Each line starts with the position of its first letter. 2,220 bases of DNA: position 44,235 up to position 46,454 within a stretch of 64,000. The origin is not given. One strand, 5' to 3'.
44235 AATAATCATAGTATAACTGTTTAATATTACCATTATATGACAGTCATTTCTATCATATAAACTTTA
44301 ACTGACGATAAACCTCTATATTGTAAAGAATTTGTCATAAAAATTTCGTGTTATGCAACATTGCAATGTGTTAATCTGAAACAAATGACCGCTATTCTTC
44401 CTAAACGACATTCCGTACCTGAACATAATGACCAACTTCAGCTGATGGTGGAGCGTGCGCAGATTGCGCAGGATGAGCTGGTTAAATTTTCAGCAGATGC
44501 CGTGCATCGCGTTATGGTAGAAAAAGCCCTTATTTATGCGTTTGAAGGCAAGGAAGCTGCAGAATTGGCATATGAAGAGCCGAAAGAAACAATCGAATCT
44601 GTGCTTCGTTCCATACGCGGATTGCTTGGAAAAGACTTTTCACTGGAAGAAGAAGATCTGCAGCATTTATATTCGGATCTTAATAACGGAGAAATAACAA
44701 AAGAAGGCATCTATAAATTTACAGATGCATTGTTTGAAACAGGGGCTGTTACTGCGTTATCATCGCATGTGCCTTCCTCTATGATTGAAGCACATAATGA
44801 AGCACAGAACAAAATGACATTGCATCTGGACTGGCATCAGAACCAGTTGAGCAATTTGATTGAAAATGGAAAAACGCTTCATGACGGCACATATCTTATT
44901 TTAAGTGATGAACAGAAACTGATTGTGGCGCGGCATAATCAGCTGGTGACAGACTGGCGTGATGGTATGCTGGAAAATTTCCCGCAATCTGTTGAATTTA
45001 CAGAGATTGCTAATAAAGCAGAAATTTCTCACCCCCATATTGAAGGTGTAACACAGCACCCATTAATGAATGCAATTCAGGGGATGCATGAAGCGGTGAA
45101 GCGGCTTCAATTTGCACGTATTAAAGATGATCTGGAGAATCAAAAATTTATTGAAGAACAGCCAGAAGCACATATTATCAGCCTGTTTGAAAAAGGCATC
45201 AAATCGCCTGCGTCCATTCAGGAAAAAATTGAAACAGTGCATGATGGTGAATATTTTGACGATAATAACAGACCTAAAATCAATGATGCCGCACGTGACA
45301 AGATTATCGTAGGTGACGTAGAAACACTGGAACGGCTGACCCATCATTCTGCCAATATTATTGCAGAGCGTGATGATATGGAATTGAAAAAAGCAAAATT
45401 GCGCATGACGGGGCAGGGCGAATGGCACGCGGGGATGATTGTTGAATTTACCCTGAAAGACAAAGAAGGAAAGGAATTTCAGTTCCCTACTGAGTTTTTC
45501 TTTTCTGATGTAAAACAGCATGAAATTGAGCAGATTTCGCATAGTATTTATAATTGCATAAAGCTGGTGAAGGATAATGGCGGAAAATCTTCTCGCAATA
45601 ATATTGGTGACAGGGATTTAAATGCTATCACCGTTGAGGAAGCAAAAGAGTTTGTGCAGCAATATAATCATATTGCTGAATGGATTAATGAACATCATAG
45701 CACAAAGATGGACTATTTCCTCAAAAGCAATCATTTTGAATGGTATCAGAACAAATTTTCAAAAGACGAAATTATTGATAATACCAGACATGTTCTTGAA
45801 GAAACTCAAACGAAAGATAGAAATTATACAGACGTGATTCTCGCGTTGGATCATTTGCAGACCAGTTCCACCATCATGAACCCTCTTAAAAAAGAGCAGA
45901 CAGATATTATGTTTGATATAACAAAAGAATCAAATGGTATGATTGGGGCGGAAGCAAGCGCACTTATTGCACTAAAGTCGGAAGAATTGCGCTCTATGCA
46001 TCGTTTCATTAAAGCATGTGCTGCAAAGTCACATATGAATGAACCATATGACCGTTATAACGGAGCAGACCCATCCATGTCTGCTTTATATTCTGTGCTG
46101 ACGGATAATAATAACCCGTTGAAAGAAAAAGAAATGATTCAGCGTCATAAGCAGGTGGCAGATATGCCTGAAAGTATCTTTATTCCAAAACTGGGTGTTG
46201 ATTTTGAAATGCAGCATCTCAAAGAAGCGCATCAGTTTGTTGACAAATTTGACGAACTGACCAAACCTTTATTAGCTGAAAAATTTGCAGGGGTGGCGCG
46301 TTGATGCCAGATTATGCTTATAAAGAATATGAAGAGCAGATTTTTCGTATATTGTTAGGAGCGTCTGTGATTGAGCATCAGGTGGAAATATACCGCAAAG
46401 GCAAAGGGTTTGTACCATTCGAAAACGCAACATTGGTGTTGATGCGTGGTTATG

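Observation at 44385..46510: Divergent RelA/SpoT-like (alarmone-synthetase fold) region inside a 639-aa orphan protein, translationally coupled to a 68-aa ORF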

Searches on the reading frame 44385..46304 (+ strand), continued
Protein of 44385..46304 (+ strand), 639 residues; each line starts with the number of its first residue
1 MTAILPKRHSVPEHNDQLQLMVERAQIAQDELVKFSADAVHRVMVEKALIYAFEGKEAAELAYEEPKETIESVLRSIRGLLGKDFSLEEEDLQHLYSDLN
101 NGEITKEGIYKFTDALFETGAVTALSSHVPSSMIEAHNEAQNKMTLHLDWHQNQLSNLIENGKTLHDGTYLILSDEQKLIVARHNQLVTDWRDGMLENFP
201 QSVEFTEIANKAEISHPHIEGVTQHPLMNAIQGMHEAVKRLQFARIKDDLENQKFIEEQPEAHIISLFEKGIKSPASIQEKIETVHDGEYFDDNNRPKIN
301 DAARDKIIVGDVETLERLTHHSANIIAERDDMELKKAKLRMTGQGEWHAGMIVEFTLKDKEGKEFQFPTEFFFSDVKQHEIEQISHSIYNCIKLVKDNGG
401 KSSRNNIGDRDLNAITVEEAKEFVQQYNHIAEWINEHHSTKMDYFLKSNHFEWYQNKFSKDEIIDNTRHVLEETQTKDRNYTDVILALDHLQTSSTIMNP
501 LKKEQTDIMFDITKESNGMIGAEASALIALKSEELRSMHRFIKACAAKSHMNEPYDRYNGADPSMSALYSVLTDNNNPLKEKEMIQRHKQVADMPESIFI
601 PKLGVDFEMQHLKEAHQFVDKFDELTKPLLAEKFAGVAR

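Call 33: find_encoding_contigs(protein=P0010, flank=8000, max_places=3)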
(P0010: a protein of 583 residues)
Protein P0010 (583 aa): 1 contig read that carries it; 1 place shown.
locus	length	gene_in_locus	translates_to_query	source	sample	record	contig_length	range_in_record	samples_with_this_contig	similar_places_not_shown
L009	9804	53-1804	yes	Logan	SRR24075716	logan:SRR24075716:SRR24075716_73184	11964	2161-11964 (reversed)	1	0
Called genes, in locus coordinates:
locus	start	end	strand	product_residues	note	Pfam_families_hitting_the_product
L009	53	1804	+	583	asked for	-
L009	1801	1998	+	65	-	-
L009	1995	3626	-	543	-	PF01136:Peptidase_U32, PF16325:Peptidase_U32_C (faint)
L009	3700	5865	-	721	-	-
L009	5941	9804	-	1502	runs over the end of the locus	PF00310:GATase_2, PF04898:Glu_syn_central, PF01645:Glu_synthase, PF01070:FMN_dh (faint), PF01493:GXGXG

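Call 75: find_related_loci(query=A3, collection=metagenome_contigs, flank=8000)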
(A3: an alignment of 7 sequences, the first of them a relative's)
Query A3 (639 aa) in metagenome_contigs; peptide patterns used: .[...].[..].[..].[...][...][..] (x = any residue, [..] = any of these).
60 stretches matched a pattern; 4 encode a relative of the query (tblastn E <= 1e-3); 4 distinct loci.
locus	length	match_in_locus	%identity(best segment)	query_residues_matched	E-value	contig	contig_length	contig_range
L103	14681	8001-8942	25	264-607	4e-17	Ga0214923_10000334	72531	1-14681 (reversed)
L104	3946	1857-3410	22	16-627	2e-15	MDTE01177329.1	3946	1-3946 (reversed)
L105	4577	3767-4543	24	105-393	3e-12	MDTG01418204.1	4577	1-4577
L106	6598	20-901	24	264-627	3e-12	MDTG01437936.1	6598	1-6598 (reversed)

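Call 83: search_solved_structures(query=A6, max_evalue=10, show_alignments=4)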
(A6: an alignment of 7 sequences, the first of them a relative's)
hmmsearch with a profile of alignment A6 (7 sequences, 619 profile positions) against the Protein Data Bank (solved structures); distinct sequences matched with E-value up to 10: 2.
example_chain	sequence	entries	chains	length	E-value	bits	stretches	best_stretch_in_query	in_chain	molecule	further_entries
6ox6_A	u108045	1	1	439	0.022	16.4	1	303-334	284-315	Tas1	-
4ow2_A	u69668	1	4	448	0.051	15.2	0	210-250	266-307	Yop effector YopM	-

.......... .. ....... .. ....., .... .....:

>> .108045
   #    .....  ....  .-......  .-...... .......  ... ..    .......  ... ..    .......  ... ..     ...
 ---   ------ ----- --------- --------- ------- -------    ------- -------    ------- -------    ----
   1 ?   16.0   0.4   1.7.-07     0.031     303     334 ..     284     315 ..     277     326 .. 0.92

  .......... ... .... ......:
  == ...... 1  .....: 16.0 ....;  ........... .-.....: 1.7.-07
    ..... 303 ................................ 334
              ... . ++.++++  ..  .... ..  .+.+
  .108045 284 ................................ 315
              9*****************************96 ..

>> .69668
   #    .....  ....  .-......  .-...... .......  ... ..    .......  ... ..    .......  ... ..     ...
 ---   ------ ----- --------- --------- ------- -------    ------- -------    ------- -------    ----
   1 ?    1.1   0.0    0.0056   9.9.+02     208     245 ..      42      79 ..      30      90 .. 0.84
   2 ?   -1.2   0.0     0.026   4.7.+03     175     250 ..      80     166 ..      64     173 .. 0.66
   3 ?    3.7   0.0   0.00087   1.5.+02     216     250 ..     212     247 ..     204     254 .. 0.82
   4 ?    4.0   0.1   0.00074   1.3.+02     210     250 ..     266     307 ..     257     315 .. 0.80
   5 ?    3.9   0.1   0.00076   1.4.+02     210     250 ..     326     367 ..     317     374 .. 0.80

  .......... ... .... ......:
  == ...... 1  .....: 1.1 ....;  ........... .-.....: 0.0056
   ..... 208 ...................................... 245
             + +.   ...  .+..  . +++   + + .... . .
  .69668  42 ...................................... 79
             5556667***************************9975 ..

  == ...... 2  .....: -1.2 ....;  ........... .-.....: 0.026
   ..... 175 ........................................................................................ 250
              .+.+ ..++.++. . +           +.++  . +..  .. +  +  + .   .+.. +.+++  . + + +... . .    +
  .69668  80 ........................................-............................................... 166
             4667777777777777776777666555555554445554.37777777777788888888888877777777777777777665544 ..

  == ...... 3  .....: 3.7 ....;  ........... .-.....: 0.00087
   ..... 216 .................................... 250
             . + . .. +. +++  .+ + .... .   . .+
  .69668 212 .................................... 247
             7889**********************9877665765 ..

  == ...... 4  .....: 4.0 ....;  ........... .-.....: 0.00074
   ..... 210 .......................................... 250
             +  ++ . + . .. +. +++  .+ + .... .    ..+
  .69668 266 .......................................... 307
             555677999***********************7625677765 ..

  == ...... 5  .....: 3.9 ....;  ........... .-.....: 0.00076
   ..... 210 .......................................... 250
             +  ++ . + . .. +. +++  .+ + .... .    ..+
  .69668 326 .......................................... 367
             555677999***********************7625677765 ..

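Call 91: search_protein_families(library=pfam, proteins=[L005:3733-4386:+, L005:4409-6343:-, L005:2-1081:-, L006:3-1142:-, L009:3700-5865:-, L002:7797-9872:-], max_evalue=0.01)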
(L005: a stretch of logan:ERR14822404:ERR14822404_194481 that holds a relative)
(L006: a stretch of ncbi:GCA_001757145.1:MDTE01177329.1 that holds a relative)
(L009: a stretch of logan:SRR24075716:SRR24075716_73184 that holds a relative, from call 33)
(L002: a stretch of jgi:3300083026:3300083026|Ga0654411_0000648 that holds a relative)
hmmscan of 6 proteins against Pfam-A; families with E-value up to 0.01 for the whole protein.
L005:3733-4386:+ (217 aa): 0 families

L005:4409-6343:- (644 aa): 5 families
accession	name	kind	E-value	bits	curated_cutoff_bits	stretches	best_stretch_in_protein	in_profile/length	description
PF00072.30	Response_reg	-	4.2e-45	152.9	30.2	2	402-516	1-110/111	Response regulator receiver domain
PF02518.31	HATPase_c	-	2.3e-27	96.1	26.4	1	105-220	1-110/111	Histidine kinase-, DNA gyrase B-, and HSP90-like ATPase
PF00512.31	HisKA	-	6.9e-19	68.1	26.9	1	1-58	9-66/66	His Kinase A (phospho-acceptor) domain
PF01627.28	Hpt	-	2.3e-13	50.6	24.6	1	563-637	9-83/84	Hpt domain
PF23198.2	PDE8A_N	-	0.0033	17.8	29.6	1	405-494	18-103/147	PDE8A-like, N-terminal domain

L005:2-1081:- (360 aa): 1 family
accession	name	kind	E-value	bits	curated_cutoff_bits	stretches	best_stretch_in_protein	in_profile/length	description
PF00773.25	RNB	-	1.4e-33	117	29.3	2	39-245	8-229/326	RNB domain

L006:3-1142:- (380 aa): 4 families
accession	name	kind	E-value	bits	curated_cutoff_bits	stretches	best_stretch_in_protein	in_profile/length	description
PF12450.13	vWF_A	-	2.9e-36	123.8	25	1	196-288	3-94/94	von Willebrand factor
PF13519.12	VWA_2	-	4e-10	40.7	27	1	306-378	1-75/107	von Willebrand factor type A domain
PF00092.34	VWA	-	1.5e-08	35.5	23.8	1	305-379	1-78/174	von Willebrand factor type A domain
PF13768.12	VWA_3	-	0.0002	21.9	27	1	305-347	2-42/155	von Willebrand factor type A domain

L009:3700-5865:- (721 aa): 0 families

L002:7797-9872:- (691 aa): 2 families
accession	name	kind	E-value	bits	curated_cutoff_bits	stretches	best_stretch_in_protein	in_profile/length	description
PF00353.25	HemolysinCabind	-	6.8e-25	87.1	23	5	550-584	2-36/36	RTX calcium-binding nonapeptide repeat (4 copies)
PF03537.19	Glyco_hydro_114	-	0.00018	21.2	27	1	185-286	29-127/231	Glycoside-hydrolase family GH114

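Call 99: search_dna_similar(query=P0007, collection=plasmids, mode=protein, max_evalue=0.01, max_rows=10)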
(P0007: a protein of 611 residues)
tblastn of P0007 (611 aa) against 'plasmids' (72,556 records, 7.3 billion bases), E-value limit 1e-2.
No match.

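Call 100: search_dna_similar(query=P0001, collection=plasmids, mode=protein, max_evalue=0.01, max_rows=10)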
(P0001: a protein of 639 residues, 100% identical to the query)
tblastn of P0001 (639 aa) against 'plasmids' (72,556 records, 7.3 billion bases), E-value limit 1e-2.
No match.

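Call 101: search_dna_similar(query=P0007, collection=phages, mode=protein, max_evalue=0.01, max_rows=10)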
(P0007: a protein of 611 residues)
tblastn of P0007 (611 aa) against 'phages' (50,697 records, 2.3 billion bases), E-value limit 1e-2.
No match.

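Call 103: find_related_loci(query=A3, collection=viral_contigs, flank=5000)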
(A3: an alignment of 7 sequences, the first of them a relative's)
Query A3 (639 aa) in viral_contigs; peptide patterns used: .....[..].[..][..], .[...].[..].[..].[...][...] (x = any residue, [..] = any of these).
57 stretches matched a pattern, but none encodes a relative of the query by tblastn (E <= 1e-3).

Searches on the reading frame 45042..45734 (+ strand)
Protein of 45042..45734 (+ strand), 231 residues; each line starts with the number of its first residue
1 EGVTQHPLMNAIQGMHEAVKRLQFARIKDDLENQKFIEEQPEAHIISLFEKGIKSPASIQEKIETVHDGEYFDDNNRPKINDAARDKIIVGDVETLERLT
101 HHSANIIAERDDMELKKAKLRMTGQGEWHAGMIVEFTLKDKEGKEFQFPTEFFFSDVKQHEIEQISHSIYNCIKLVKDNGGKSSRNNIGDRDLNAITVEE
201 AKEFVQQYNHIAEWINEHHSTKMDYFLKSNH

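Call 38: search_solved_structures(query=A5, max_evalue=10, show_alignments=5)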
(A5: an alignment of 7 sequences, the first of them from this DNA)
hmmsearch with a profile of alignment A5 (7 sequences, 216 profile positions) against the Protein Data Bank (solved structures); distinct sequences matched with E-value up to 10: 1.
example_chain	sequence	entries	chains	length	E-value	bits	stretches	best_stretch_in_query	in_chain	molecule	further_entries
6ox6_A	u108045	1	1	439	0.0052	19.7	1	52-85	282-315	Tas1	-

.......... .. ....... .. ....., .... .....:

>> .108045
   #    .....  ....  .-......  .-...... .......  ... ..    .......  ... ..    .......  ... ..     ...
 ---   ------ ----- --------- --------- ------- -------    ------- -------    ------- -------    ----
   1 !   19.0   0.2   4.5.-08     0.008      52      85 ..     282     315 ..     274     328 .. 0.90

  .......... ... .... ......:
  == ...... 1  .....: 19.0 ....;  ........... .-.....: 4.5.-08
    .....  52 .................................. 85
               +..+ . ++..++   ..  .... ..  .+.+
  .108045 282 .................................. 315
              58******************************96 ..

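Call 43: predict_structure(alignment_id=A5)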
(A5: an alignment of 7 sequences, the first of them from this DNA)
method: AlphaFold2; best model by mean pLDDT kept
length: 231 residues; sequences in the alignment: 7
mean_pLDDT: 52.4   pTM: 0.32
mean pLDDT of the five models: 52.4, 50.1, 49.8, 47.2, 45.5
residues with pLDDT >= 90: 0; 70-90: 10; 50-70: 124; < 50: 97
segments of 3 or more residues with pLDDT < 50: 1-16, 18-31, 34-56, 82-84, 172-194, 223-227, 229-231
pLDDT, mean of each block of 10 residues (from residue 1): 38 46 46 46 37 47 62 71 52 59 61 55 52 62 68 57 55 46 38 52 55 53 47 38
secondary structure, 60 per line:
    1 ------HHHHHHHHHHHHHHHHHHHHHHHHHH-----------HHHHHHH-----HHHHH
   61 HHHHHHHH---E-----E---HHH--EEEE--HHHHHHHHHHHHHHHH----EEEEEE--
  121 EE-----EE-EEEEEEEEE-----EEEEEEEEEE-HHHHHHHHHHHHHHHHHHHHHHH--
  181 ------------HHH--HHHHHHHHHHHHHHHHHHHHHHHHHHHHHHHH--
elements in order: H7-32 H44-50 H56-68 E87-90 H93-108 E113-118 E131-139 E145-154 H156-178 H198-229

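Call 46: fold_search(model_id=the predicted structure, library=pdb)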
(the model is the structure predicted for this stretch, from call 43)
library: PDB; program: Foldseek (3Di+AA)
matches with E <= 10: 1254; with E <= 0.001: 0
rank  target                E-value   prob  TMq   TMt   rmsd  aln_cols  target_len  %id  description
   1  8wwc_D                7.0e-02  0.51  0.13  0.26  13.8        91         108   13  De novo design binder of HRAS -120-4 (released 2024-10-09)
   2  5mmj_y                9.0e-02  0.21  0.15  0.24  18.5       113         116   13  Structure of the small subunit of the chloroplast ribosome (released 2017-01-11)
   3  2ux0_A                9.0e-02  0.18  0.14  0.21  15.5       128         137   12  Structure of the oligomerisation domain of calcium-calmodulin dependent protein kinase II gamma (released 2007-04-10)
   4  6wt7                  1.3e-01  0.28  0.13  0.10  12.1        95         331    9  Structure of a metazoan TIR-STING receptor from C. gigas in complex with 2',3'-cGAMP (released 2020-09-09)
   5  1p15_B                1.3e-01  0.23  0.15  0.14  11.3       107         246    8  Crystal structure of the D2 domain of RPTPa (released 2003-08-19)
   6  5kuy_G                1.4e-01  0.30  0.12  0.25   8.4        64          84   11  Influenza hemagglutinin H3 A/Hong Kong/1/1968 in complex with designed inhibitor protein HSB.2A (released 2017-06-14)
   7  8yk7                  1.4e-01  0.23  0.12  0.24   5.8        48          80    8  Structure of Rib domain from surface adhesin of Limosilactobacillus reuteri (released 2024-09-11)
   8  9t6k                  1.4e-01  0.23  0.13  0.11   9.7        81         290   17  Crystal structure of wild-type c-MET bound by glumetinib. (released 2026-02-18)
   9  1ygu_B                1.4e-01  0.21  0.14  0.07  12.3        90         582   10  Crystal structure of the tandem phosphatase domains of RPTP CD45 with a pTyr peptide (released 2005-02-22)
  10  3qcd                  1.5e-01  0.35  0.13  0.11   4.4        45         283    4  Human receptor protein tyrosine phosphatase gamma, domain 1, in complex with vanadate, trigonal crystal form (released 2011-12-28)
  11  4eev                  1.5e-01  0.16  0.13  0.11  10.6        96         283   14  Crystal structure of c-Met in complex with LY2801653 (released 2013-04-10)
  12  8rj3_I                1.5e-01  0.15  0.13  0.25  14.9        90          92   10  Human RAD52 open ring conformation (released 2024-04-24)
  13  3ebt                  1.5e-01  0.11  0.13  0.19  15.8       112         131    8  Crystal structure of a ntf2-like protein of unknown function (bpss0132) from burkholderia pseudomallei k96243 at 1.30 A  (released 2008-09-30)
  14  2pbn                  1.7e-01  0.30  0.13  0.11   4.3        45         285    4  Crystal structure of the human tyrosine receptor phosphate gamma (released 2007-04-03)
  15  5x8r_y                1.7e-01  0.20  0.15  0.25  18.1       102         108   12  Structure of the 30S small subunit of chloroplast ribosome from spinach (released 2017-06-07)
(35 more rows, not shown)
